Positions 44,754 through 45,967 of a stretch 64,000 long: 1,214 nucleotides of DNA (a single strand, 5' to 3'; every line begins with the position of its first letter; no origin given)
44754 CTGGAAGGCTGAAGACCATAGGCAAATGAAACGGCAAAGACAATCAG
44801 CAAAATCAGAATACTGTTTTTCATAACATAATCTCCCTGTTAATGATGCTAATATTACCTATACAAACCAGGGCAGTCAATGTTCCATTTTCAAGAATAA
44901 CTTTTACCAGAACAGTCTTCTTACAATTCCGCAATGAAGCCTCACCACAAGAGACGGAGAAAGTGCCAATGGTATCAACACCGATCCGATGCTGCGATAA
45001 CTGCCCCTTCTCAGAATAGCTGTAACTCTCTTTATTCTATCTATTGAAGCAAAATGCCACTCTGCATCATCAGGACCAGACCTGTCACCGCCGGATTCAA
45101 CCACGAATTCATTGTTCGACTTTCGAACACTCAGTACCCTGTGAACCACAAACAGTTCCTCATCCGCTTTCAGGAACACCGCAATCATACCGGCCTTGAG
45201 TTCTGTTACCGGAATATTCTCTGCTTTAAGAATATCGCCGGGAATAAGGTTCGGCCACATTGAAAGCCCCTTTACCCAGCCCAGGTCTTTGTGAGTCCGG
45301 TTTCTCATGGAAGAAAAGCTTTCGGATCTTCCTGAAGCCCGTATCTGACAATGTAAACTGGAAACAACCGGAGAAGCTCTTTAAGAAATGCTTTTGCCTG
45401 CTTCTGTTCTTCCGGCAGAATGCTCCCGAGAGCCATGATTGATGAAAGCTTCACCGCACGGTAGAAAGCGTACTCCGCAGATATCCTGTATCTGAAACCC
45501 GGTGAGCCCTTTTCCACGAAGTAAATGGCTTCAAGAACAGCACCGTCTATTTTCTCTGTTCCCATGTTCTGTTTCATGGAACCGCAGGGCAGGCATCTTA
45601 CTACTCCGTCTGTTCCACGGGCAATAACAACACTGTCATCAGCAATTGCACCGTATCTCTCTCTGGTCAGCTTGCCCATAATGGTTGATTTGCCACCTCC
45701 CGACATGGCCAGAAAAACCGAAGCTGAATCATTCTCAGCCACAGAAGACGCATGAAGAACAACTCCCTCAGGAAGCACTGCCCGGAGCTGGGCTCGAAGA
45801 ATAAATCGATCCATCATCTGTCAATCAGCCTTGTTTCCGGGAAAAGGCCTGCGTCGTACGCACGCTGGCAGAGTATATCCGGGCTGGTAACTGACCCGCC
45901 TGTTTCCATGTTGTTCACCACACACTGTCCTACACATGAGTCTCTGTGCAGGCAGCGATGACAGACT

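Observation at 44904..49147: Translationally coupled operon: sensor-RRE fusion, two radical-SAM/SPASM enzymes, mini HprK-like kinase and anchor-less S26 peptidase, with no visible precursor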

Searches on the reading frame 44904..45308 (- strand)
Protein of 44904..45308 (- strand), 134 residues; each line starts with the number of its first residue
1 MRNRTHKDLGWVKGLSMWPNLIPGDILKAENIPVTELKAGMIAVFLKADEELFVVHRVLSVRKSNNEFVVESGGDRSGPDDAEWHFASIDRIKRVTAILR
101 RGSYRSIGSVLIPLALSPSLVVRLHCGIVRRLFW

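Call 3: search_protein_families(library=ncbifam, proteins=[window:44904-45308:-], max_evalue=0.01)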
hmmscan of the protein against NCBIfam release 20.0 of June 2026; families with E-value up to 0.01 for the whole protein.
window:44904-45308:- (134 aa): 2 families
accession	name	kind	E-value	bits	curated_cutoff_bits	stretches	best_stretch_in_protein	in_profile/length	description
TIGR02228.1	sigpep_I_arch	equivalog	1.1e-09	38.4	51.85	1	12-84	36-108/158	signal peptidase I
NF046067.1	SigPepSipWBacil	equivalog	0.00012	21.7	190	1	12-82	43-113/189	signal peptidase I SipW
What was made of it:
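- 44904..45308 (-): Mini S26B-type (SEC11/SipW-like) Ser/His peptidase (134 aa). It has no membrane anchor and lacks the C-terminal domain of the canonical Scm-linked peptidases. TIGR02228 38.4 bits (cut-off 51.85; call 3).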

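Call 4: search_protein_families(library=pfam, proteins=[window:44904-45308:-], max_evalue=0.01)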
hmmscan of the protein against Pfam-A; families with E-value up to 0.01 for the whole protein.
window:44904-45308:- (134 aa): 0 families

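Call 55: search_solved_structures(query=A5, max_evalue=1)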
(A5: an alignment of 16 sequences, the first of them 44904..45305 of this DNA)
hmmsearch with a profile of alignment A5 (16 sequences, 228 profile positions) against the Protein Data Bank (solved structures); distinct sequences matched with E-value up to 1: 8.
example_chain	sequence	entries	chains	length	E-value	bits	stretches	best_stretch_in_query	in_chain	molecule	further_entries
7p2q_A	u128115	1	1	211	1.1e-15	61.2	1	17-84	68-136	Signal peptidase complex catalytic subunit SEC11C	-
7p2p_A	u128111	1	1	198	6.8e-15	58.6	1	16-86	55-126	Signal peptidase complex catalytic subunit SEC11A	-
9rjb_A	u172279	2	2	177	5.6e-14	55.6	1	18-86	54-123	Signal peptidase complex catalytic subunit SEC11A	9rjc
4nv4_A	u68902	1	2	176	5.6e-05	26.1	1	11-62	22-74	Signal peptidase I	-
4wvh_A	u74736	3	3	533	0.00075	22.4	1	13-65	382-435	Maltose-binding periplasmic protein,Signal peptidase IB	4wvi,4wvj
4wvg_A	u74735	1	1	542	0.014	18.3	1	13-65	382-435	Maltose-binding periplasmic protein,Signal peptidase IB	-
4me8_A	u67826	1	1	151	0.057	16.3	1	14-61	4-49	Signal peptidase I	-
7nhn_Q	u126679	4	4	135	0.68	12.8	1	141-218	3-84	50S ribosomal protein L17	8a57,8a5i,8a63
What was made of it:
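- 44904..45308 (-): Profile against SEC11A/C gives E 1e-15 (call 55).
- On Signal peptidase I, archaeal/ER/SipW type (S26B): The family profile hits SEC11A/C at E 1e-15 (call 55).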

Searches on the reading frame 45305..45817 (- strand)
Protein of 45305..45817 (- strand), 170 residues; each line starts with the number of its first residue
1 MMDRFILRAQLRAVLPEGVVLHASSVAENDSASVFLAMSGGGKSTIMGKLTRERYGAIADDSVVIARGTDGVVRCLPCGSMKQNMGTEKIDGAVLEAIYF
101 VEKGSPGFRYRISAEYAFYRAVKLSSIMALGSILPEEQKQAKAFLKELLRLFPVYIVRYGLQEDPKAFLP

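Call 3: search_protein_families(library=ncbifam, proteins=[window:45305-45817:-], max_evalue=0.01)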
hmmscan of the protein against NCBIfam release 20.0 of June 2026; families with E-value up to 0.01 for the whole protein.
window:45305-45817:- (170 aa): 3 families
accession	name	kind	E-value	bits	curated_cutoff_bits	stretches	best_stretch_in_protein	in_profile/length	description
TIGR04352.1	HprK_rel_A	equivalog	2.5e-05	23.5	200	1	17-73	95-150/280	HprK-related kinase A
TIGR04355.1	HprK_rel_B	hypoth_equivalog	0.00023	20.4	200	1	12-75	137-200/351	HprK-related kinase B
TIGR04249.1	SCM_chp_ScmC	equivalog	0.0021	17.4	125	1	13-78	120-184/292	SynChlorMet cassette protein ScmC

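Call 4: search_protein_families(library=pfam, proteins=[window:45305-45817:-], max_evalue=0.01)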
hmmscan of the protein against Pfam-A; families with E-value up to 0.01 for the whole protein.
window:45305-45817:- (170 aa): 0 families

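Call 54: search_solved_structures(query=A6, max_evalue=1)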
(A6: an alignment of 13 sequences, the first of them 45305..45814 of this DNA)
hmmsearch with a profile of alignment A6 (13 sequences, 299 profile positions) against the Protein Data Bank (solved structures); distinct sequences matched with E-value up to 1: 102 (the best 60 are shown).
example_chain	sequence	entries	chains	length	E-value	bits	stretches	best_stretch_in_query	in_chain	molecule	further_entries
1jb1_A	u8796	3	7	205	6.9e-05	25.3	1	144-200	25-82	HPRK PROTEIN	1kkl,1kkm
2qmh_A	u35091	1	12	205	6.9e-05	25.3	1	144-200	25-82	HPr kinase/phosphorylase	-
6c2u_A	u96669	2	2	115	0.00063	22.2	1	155-174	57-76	phosphate-loop protein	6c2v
1ko7_A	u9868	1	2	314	0.0011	21.4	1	143-193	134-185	Hpr kinase/phosphatase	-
7zk9_A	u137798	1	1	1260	0.0021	20.4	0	151-175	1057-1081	ATP-dependent translocase ABCB1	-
7zk8_A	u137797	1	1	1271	0.0021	20.4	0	151-175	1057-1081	ATP-dependent translocase ABCB1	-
7zka_A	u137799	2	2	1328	0.0024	20.3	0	151-175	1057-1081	ATP-dependent translocase ABCB1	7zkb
7zk4_A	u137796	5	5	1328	0.0024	20.3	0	151-175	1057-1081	ATP-dependent translocase ABCB1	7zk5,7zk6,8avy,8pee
1mv5_A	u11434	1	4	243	0.0064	18.8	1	156-175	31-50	Multidrug resistance ABC transporter ATP-binding and permease protein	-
1ii2_A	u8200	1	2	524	0.0073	18.7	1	142-187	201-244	PHOSPHOENOLPYRUVATE CARBOXYKINASE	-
6asi_A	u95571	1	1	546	0.0089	18.4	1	142-185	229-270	Phosphoenolpyruvate carboxykinase (ATP)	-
6at2_A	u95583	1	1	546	0.0089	18.4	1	142-185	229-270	Phosphoenolpyruvate carboxykinase (ATP)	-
6at4_A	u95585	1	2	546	0.0093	18.3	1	142-185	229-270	Phosphoenolpyruvate carboxykinase (ATP)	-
6crt_A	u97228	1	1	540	0.0093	18.3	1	142-185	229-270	Phosphoenolpyruvate carboxykinase (ATP)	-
1aq2_A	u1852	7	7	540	0.0093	18.3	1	142-185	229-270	PHOSPHOENOLPYRUVATE CARBOXYKINASE | Phosphoenolpyruvate carboxykinase [ATP]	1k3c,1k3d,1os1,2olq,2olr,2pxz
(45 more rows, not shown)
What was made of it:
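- Tried and rejected: Profile searches against PDB sequences were used instead (calls 54-55).
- On HPr kinase-related kinases (TIGR04352/TIGR04355): The P-loop region matches HprK structure 1jb1 at E 7e-5 (call 54).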
